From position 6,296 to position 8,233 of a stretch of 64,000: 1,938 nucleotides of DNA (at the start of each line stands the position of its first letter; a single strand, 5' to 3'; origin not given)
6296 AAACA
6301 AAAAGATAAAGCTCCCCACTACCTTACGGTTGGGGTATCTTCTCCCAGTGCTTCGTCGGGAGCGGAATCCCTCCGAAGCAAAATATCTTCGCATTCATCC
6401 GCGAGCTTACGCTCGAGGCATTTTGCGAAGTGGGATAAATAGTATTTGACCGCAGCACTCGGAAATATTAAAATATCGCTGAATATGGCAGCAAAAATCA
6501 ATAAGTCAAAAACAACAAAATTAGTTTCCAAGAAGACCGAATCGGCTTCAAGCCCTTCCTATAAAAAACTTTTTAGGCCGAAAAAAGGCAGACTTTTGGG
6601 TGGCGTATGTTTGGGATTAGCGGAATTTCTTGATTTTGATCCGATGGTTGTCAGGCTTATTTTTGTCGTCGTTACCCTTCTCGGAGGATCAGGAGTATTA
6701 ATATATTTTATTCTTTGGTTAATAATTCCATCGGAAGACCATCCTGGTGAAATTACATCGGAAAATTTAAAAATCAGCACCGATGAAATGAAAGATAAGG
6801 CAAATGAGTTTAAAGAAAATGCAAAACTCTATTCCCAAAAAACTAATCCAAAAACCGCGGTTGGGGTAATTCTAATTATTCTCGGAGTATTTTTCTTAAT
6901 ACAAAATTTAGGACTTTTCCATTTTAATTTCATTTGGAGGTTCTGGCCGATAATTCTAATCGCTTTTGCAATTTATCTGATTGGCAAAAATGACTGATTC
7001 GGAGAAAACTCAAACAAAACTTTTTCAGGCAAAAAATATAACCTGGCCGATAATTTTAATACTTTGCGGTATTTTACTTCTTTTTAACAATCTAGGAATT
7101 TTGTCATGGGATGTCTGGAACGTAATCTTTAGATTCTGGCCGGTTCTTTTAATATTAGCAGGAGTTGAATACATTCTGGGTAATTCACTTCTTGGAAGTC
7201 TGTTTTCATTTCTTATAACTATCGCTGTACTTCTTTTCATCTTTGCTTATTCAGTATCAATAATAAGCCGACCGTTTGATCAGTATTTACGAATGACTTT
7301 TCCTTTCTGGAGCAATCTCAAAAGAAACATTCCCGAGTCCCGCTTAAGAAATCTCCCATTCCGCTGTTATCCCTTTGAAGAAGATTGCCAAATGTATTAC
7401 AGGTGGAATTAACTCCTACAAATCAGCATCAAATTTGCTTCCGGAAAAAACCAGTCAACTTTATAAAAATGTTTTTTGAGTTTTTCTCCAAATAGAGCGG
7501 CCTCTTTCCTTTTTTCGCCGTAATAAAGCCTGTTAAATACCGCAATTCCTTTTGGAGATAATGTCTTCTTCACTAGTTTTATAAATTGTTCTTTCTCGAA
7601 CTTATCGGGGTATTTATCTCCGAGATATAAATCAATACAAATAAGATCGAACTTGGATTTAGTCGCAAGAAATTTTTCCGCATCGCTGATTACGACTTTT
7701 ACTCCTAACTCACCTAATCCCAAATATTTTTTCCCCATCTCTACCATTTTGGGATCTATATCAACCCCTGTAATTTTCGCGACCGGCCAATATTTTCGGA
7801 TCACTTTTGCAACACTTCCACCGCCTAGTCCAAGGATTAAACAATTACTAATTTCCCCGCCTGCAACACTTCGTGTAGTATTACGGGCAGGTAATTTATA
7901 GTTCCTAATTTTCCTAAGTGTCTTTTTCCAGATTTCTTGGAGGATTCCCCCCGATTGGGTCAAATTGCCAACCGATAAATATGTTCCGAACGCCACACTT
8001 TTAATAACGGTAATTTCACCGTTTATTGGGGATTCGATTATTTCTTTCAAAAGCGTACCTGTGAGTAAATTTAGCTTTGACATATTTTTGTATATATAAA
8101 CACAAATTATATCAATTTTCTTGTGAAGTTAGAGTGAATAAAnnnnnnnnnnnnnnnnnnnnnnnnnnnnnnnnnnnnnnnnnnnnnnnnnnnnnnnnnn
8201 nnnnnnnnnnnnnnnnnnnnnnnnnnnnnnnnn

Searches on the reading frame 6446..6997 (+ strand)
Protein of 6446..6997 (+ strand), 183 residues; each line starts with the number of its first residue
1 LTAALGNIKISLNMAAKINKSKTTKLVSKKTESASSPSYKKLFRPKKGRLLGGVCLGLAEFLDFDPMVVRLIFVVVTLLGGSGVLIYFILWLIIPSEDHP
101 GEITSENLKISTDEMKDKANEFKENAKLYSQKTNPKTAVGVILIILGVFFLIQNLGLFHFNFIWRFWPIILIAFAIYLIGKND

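Call 66: search_protein_families(library=pfam, proteins=[window:6446-6997:+], max_evalue=0.01)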
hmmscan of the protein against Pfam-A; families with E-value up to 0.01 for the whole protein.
window:6446-6997:+ (183 aa): 4 families
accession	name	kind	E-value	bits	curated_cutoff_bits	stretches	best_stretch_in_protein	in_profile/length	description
PF04024.17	PspC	-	4.4e-23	81.3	25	1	40-97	1-58/58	PspC domain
PF18917.5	LiaI-LiaF-like_TM1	-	1.1e-10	41.9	27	1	139-179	3-42/42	LiaI-LiaF-like transmembrane region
PF22570.1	LiaF-TM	-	4.9e-08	34.2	27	1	139-181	2-44/98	LiaF transmembrane domain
PF00957.27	Synaptobrevin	-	0.0024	18.1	26.4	1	106-152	34-80/89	Synaptobrevin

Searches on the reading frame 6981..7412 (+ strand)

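Call 66: search_protein_families(library=pfam, proteins=[window:6981-7412:+], max_evalue=0.01)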
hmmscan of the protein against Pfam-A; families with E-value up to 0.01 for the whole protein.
window:6981-7412:+ (143 aa): 2 families
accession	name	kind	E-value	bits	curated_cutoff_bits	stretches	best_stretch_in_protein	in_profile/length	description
PF18917.5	LiaI-LiaF-like_TM1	-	2e-11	44.2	27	1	20-63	1-40/42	LiaI-LiaF-like transmembrane region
PF22570.1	LiaF-TM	-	1.3e-10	42.4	27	1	21-95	1-70/98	LiaF transmembrane domain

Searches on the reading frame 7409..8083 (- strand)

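Call 66: search_protein_families(library=pfam, proteins=[window:7409-8083:-], max_evalue=0.01)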
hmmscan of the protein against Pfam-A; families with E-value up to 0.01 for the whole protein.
window:7409-8083:- (224 aa): 8 families
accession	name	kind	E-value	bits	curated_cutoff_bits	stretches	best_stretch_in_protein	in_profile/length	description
PF01564.23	Spermine_synth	-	5.7e-13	49.3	22.9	1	79-183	20-130/186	Spermine/spermidine synthase domain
PF13649.12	Methyltransf_25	-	1.3e-09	39.1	27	1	83-179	3-97/97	Methyltransferase domain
PF08241.18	Methyltransf_11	-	1.6e-08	35.5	21.2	1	84-183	3-95/95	Methyltransferase domain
PF13847.12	Methyltransf_31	-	2.4e-08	34.2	27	1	84-187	10-113/145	Methyltransferase domain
PF08242.18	Methyltransf_12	-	0.0002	22.5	30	1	83-180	2-97/98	Methyltransferase domain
PF01209.24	Ubie_methyltran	-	0.00085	19.2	20.1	1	50-154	33-126/233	ubiE/COQ5 methyltransferase family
PF01728.25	FtsJ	-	0.0019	18.6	24.1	1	79-216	23-166/181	FtsJ-like methyltransferase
PF01596.23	Methyltransf_3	-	0.0039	17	22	1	102-189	70-159/204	O-methyltransferase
